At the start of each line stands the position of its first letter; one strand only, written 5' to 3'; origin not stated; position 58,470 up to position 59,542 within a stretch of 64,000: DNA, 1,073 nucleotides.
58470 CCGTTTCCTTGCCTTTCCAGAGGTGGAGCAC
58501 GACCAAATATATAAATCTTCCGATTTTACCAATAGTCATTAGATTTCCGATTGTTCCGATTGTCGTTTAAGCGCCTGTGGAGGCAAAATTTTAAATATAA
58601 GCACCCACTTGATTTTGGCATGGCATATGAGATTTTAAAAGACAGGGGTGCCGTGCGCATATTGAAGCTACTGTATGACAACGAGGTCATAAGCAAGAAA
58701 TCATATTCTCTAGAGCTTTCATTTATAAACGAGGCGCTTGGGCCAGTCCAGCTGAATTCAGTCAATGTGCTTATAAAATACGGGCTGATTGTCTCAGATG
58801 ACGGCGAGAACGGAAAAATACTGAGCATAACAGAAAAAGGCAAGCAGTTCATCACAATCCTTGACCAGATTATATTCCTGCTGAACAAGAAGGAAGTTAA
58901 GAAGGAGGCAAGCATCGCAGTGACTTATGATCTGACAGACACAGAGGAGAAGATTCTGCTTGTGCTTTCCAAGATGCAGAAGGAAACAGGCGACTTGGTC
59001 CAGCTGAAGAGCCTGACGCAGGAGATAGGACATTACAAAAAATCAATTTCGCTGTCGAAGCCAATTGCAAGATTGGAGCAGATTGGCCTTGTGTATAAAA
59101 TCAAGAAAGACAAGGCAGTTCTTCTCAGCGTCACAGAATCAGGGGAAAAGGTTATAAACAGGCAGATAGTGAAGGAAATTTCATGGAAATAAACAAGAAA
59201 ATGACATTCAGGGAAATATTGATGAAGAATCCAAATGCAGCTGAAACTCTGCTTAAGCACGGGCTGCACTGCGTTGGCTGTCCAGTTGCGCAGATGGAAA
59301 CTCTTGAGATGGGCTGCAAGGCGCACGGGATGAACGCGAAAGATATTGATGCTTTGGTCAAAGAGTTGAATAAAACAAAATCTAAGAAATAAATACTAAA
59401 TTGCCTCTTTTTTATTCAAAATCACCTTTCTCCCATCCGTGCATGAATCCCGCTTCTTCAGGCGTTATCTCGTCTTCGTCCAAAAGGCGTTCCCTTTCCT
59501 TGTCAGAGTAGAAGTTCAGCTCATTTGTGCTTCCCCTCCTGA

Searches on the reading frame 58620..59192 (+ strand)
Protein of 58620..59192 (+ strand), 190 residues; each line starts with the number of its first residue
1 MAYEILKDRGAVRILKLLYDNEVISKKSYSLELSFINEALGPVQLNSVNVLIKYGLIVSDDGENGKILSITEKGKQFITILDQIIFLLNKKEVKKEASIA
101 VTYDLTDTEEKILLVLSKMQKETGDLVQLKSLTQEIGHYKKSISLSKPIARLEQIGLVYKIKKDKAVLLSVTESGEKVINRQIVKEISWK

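Call 4: search_protein_families(library=pfam, proteins=[window:58620-59192:+])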
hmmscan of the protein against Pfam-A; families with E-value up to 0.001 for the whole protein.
window:58620-59192:+ (190 aa): 2 families
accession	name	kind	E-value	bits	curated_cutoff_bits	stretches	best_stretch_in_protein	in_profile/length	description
PF14277.12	DUF4364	-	1.2e-05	25.6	26.9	0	47-96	39-88/162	Domain of unknown function (DUF4364)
PF13463.12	HTH_27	-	0.00083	20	22.2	0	142-175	32-68/68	Winged helix DNA-binding domain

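Call 49: find_homologous_proteins(query=window:58620-59192:+, max_evalue=0.00001)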
Query window:58620-59192:+ (190 aa): 5 proteins with E <= 0.00001 among 262 candidates.
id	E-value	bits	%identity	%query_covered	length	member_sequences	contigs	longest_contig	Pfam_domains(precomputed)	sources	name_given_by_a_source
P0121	1.2e-107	375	99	100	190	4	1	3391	-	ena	-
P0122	3.6e-58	214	59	98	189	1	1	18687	-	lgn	-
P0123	4.9e-34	136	44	97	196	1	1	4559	-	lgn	-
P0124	1.2e-33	135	43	96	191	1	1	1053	PF04458.19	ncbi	-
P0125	4.3e-24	104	41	98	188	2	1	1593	-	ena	-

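Call 50: search_solved_structures(query=window:58620-59192:+, max_evalue=10)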
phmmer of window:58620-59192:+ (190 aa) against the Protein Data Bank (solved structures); distinct sequences matched with E-value up to 10: 9.
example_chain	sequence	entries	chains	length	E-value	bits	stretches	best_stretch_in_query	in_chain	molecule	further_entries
2nov_A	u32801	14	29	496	0.12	15.8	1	65-135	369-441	DNA topoisomerase 4 subunit A | ParC55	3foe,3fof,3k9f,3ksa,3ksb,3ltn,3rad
6nvu_A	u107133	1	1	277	0.13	15.7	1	11-116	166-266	Beta-lactamase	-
6nvt_A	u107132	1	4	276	0.13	15.7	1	11-116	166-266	Beta-lactamase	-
5gs8_A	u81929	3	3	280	0.15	15.5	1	11-114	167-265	Beta-lactamase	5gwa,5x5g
6pq8_A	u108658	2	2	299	0.16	15.4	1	11-116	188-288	Beta-lactamase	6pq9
9gef_A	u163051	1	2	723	0.22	15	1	65-135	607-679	DNA TOPOISOMERASE (ATP-HYDROLYZING),DNA TOPOISOMERASE 4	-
4z3o_A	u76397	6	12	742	0.23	14.9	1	65-135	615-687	DNA topoisomerase 4 subunit B,ParE30-ParC55 fused topo IV from S. pneumoniae | DNA topoisomerase 4 subunit B,DNA topoisomerase 4 subunit A | Fused ParE30ParC55 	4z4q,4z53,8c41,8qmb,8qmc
4i3h_A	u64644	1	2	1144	0.33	14.4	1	65-135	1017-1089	DNA topoisomerase 4 subunit B,DNA topoisomerase 4 subunit A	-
4iyk_A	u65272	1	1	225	1.3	12.4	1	54-105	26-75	Uncharacterized protein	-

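Call 51: search_protein_families(library=ncbifam, proteins=[window:58620-59192:+], max_evalue=1)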
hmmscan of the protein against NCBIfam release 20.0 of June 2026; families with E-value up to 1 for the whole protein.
window:58620-59192:+ (190 aa): 7 families
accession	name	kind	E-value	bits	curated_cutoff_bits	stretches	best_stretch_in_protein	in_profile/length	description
NF040939.2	trans_reg_lrs14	equivalog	4.2e-06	26.7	90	1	89-165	3-73/103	Lrs14 family HTH-type transcriptional regulator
NF050184.1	VpaChn25_0724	subfamily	0.00012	22.2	65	1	112-183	7-78/88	VpaChn25_0724 family phage protein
NF053606.1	Sta1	subfamily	0.00013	22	80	1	90-165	3-71/100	Sta1 family transcriptional regulator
NF045593.1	bilirub_TF_BilQ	equivalog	0.00032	20.4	125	1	132-181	54-100/135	bilirubin utilization transcriptional regulator BilQ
NF053610.1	Sso10a_fam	subfamily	0.00047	20.1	60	1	49-78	39-64/64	Sso10a family chromatin protein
NF000298.2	blaTLA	exception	0.0025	16.9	640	1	11-117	196-297/309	TLA family extended-spectrum class A beta-lactamase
TIGR02337.1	HpaR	equivalog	0.029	14.2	121.2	1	104-181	25-98/130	homoprotocatechuate degradation operon regulator HpaR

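Call 54: search_solved_structures(query=A2, max_evalue=1)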
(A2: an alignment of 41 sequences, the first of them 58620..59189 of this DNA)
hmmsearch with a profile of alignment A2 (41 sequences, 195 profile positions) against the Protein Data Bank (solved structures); distinct sequences matched with E-value up to 1: 26.
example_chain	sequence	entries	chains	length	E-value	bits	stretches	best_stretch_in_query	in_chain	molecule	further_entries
4asn_A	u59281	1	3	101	0.0048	19.8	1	130-191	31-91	TUBR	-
8za5_A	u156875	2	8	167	0.0066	19.3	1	126-184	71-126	MarR-family transcriptional regulator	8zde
9vg2_A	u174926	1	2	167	0.0066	19.3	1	126-184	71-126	MarR-family transcriptional regulator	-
2qvo_A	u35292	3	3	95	0.0085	19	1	6-92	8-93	Uncharacterized protein AF_1382 | Protein AF_1382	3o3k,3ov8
3zmd_A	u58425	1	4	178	0.027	17.3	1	118-187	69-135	PUTATIVE TRANSCRIPTIONAL REGULATOR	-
5k5o_A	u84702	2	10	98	0.036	16.9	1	32-92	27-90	AspA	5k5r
9fa0_B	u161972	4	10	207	0.073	15.9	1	105-187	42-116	ScoC | HTH-type transcriptional regulator Hpr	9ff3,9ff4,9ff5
9jju_A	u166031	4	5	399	0.074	15.9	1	101-162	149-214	LOC432253 protein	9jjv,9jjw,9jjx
4rs8_A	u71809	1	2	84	0.099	15.5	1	32-90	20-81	AspA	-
5k1y_C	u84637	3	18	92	0.12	15.3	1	32-91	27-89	AspA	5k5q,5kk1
3f3x_A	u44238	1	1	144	0.14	14.9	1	140-187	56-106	Transcriptional regulator, marR family, putative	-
2fxa_A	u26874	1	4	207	0.21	14.4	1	94-185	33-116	Protease production regulatory protein hpr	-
9qbc_A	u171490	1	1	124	0.22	14.3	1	129-188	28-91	PadR-family transcriptional regulator PadR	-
7zjj_A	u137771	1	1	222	0.22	14.3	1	9-92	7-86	CspZ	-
1tbx_A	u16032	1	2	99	0.24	14.2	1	15-96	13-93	Hypothetical 11.0 kDa protein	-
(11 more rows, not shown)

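Call 55: search_protein_families(library=pfam, alignment_id=A2, max_evalue=0.01)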
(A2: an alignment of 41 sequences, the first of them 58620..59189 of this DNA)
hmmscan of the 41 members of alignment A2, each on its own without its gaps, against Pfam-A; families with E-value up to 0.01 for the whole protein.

A. member 1, window:58620-59189:+ (190 aa): 2 families
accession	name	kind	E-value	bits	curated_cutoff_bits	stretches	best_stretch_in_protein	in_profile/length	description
PF14277.12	DUF4364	-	1.2e-05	25.6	26.9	0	47-96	39-88/162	Domain of unknown function (DUF4364)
PF13463.12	HTH_27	-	0.00083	20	22.2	0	142-175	32-68/68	Winged helix DNA-binding domain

B. families by the number of members that match (of 41 scanned): 19 families
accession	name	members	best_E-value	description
PF14277.12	DUF4364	26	4.9e-08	Domain of unknown function (DUF4364)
PF22665.2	DUF6293_C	20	1.5e-09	DUF6293 C-terminal winged helix domain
PF14947.12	HTH_45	20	2.4e-06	Winged helix-turn-helix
PF13463.12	HTH_27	12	7.5e-05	Winged helix DNA-binding domain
PF22381.2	Staph_reg_Sar_Rot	7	9.1e-05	Transcriptional regulator SarA/Rot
PF04458.17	DUF505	4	9.4e-06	Protein of unknown function (DUF505)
PF09821.14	AAA_assoc_C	3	0.00032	C-terminal AAA-associated domain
PF01978.25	TrmB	2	5.9e-05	Sugar-specific transcriptional regulator TrmB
PF21715.3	CggR_N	2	0.001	CggR N-terminal DNA binding domain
PF01090.25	Ribosomal_S19e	2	0.0025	Ribosomal protein S19e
PF01047.28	MarR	1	8e-05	MarR family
PF03551.20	PadR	1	0.0029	Transcriptional regulator PadR-like family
PF22737.1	NNH6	1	0.0051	NACHT N-terminal Helical domain 6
PF20288.3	MC2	1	0.0052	ABC-three component (ABC-3C) system Middle Component 2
PF25212.1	HVO_A0114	1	0.0064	HVO_A0114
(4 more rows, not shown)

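Call 62: predict_structure(alignment_id=A3)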
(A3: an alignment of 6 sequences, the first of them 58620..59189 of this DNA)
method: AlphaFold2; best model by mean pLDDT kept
length: 190 residues; sequences in the alignment: 6
mean_pLDDT: 79.0   pTM: 0.45
mean pLDDT of the five models: 79.0, 78.7, 78.1, 77.9, 77.0
residues with pLDDT >= 90: 38; 70-90: 112; 50-70: 25; < 50: 15
segments of 3 or more residues with pLDDT < 50: 91-100, 187-190
pLDDT, mean of each block of 10 residues (from residue 1): 76 89 67 86 83 91 84 88 71 43 79 91 88 74 77 90 88 86 53
secondary structure, 60 per line:
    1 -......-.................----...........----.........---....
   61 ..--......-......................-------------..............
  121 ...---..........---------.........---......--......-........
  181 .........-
elements in order: H2-7 H9-25 E30-32 H33-40 H45-53 E57-62 E65-70 H72-93 H107-123 H129-136 H146-154 E158-163 E166-171 H173-189

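Call 64: fold_search(model_id=the predicted structure, library=pdb)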
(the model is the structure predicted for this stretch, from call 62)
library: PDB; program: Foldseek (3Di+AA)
matches with E <= 10: 1146; with E <= 0.001: 3
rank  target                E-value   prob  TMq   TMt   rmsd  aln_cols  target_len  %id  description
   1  6juv_A                7.2e-05  1.00  0.33  0.32  15.5       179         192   16  Crytsal structure of ScpB derived from Pyrococcus yayanosii (released 2020-01-22)
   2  4gxo_B                7.3e-04  1.00  0.36  0.48  12.8       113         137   23  Crystal structure of Staphylococcus aureus protein SarZ mutant C13E (released 2012-09-26)
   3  6juv_B                8.7e-04  1.00  0.34  0.34  15.6       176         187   16  Crytsal structure of ScpB derived from Pyrococcus yayanosii (released 2020-01-22)
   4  9fso_F                1.7e-03  1.00  0.30  0.19  15.3       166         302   10  Human RNA Polymerase III Class III Open Pre-initiation Complex 1 (OC1) (released 2025-01-15)
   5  8e4y                  2.0e-03  0.95  0.27  0.09  14.9       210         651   13  Cryo-EM structure of human glycerol-3-phosphate acyltransferase 1 (GPAT1) in complex with 2-oxohexadecyl-CoA (released 2022-12-21)
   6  3ov8                  2.2e-03  1.00  0.37  0.73   2.7        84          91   14  Crystal structure of AF1382 from Archaeoglobus fulgidus, High resolution (released 2011-11-16)
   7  2qvo                  2.4e-03  1.00  0.39  0.81   2.5        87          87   15  Crystal structure of AF1382 from Archaeoglobus fulgidus (released 2007-09-04)
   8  5afq_B                2.4e-03  0.94  0.25  0.12  15.2       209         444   13  Crystal structure of RPC62 - RPC32 beta (released 2015-10-07)
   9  5aip_A                2.7e-03  1.00  0.29  0.38  12.3       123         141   22  Crystal structure of NadR in complex with 4-hydroxyphenylacetate (released 2016-03-02)
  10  6fi9_A                3.0e-03  1.00  0.36  0.46  13.5       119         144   17  Crystal Structure of a zinc-responsive MarR family member, Lactococcus lactis ZitR (released 2019-02-20)
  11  8iue_P                3.0e-03  0.97  0.28  0.19  20.3       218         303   12  RNA polymerase III pre-initiation complex melting complex 1 (released 2023-05-24)
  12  6k4y_M                3.0e-03  0.93  0.31  0.28  17.6       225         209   17  CryoEM structure of sigma appropriation complex (released 2019-08-07)
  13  6ez1_A                3.2e-03  1.00  0.35  0.58   2.9        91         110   23  Structure of h. salinarum RosR (vng0258) grown from NaBr (released 2018-08-22)
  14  3hrm_B                3.2e-03  1.00  0.35  0.48  12.9       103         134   20  Crystal structure of Staphylococcus aureus protein SarZ in sulfenic acid form (released 2009-07-07)
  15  8pq4                  3.2e-03  1.00  0.36  0.52  11.6       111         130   21  Structure of HosA transcriptional regulator from enteropathogenic Escherichia coli O127:H6 (strain E2348/69) (released 2023-07-19)
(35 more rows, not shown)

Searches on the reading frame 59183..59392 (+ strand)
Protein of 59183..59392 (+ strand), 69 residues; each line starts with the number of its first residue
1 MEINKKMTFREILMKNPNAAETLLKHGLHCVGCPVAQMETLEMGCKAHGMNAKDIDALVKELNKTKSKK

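Call 4: search_protein_families(library=pfam, proteins=[window:59183-59392:+])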
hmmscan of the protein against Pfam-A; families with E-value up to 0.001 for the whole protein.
window:59183-59392:+ (69 aa): 1 family
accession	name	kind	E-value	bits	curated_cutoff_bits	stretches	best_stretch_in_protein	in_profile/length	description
PF08984.16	DUF1858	-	1.4e-18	67.1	32.2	1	3-54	1-57/59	Domain of unknown function (DUF1858)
